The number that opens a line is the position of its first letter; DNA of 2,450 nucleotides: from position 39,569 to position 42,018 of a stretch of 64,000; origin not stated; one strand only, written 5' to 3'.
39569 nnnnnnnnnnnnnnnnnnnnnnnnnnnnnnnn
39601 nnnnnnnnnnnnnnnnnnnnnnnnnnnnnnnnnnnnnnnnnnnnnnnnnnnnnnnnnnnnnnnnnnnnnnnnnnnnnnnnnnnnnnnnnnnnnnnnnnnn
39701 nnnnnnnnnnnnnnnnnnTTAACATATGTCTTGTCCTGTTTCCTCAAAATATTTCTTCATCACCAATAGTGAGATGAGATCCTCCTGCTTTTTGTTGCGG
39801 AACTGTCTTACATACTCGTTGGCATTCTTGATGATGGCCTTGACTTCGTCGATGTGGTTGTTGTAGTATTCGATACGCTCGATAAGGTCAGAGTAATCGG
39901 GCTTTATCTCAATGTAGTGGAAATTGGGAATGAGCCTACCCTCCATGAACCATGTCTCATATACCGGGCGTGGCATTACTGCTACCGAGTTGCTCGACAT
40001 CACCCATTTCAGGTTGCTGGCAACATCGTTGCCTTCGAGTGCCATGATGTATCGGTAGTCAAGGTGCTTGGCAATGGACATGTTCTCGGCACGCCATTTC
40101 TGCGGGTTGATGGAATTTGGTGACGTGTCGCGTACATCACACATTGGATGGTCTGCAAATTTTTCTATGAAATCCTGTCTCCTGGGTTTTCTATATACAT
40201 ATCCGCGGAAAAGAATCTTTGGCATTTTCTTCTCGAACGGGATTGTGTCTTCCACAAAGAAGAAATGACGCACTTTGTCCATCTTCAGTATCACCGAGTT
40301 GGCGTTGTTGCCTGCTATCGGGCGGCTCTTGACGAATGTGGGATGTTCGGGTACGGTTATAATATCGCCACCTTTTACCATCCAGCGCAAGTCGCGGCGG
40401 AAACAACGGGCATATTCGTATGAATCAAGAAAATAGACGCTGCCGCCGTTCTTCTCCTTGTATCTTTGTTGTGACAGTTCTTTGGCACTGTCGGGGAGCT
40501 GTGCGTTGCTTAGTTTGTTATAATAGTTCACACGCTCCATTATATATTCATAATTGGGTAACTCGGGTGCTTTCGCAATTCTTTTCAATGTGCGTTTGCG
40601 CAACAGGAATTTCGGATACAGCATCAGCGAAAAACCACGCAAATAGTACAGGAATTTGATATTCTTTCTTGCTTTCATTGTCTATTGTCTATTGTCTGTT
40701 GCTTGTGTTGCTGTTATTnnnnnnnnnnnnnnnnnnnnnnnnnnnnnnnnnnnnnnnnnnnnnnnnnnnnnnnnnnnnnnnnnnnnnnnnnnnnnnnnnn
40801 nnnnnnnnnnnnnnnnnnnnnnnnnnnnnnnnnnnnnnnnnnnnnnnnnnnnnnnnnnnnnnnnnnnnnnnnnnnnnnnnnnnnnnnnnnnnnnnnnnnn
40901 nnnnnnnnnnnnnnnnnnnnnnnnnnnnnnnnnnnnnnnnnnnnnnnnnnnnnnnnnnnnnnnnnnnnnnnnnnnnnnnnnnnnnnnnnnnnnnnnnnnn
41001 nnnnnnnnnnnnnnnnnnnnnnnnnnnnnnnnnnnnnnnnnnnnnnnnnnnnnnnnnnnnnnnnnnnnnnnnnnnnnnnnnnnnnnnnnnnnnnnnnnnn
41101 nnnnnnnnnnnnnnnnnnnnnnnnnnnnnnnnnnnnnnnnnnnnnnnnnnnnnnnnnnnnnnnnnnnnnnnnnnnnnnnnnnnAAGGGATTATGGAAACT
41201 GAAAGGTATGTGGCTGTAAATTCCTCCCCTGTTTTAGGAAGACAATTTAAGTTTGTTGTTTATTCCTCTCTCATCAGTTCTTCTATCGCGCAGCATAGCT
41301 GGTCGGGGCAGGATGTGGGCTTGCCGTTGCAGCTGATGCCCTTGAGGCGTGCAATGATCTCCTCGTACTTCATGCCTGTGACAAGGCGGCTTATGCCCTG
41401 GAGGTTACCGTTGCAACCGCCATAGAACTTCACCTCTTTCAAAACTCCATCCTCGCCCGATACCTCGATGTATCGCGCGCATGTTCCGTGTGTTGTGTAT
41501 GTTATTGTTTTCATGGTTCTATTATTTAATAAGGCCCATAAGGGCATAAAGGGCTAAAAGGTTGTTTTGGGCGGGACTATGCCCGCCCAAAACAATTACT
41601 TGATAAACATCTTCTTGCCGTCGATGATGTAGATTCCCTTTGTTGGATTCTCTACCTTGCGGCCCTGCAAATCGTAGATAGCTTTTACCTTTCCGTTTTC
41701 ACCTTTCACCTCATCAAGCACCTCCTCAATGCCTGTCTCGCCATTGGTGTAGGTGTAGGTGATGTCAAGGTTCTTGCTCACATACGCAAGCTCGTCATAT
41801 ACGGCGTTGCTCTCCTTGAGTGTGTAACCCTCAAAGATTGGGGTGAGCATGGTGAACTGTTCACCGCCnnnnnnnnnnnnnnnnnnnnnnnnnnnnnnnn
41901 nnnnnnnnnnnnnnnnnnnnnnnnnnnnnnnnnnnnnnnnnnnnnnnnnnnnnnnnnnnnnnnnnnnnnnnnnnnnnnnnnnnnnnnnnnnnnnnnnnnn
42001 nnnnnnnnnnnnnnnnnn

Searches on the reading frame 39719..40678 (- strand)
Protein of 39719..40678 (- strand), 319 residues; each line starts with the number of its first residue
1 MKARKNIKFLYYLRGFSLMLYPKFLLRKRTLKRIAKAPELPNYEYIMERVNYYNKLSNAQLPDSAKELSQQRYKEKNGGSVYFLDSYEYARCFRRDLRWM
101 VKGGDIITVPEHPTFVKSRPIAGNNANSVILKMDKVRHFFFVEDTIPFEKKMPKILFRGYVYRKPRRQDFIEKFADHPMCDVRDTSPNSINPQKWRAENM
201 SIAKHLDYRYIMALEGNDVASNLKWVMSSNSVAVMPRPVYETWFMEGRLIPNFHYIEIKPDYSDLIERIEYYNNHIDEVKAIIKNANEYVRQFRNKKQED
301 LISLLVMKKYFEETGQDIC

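Call 76: search_protein_families(library=pfam, proteins=[window:39719-40678:-], max_evalue=0.0001)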
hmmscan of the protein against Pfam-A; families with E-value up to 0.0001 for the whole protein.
window:39719-40678:- (319 aa): 1 family
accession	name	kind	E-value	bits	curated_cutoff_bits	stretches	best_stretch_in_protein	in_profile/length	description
PF05686.18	Glyco_transf_90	-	1.2e-18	67.7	24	1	144-293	151-302/396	Glycosyl transferase family 90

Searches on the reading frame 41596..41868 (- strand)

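Call 49: search_protein_families(library=ncbifam, proteins=[window:41596-41868:-], max_evalue=10)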
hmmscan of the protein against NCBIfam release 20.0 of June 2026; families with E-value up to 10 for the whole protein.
window:41596-41868:- (90 aa): 0 families

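Call 50: search_protein_families(library=pfam, proteins=[window:41596-41868:-], max_evalue=10)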
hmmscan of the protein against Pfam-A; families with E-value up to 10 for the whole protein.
window:41596-41868:- (90 aa): 1 family
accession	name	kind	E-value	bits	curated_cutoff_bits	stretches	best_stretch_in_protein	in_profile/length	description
PF06458.18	MucBP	-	0.013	16.7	23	1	2-41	25-63/63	MucBP domain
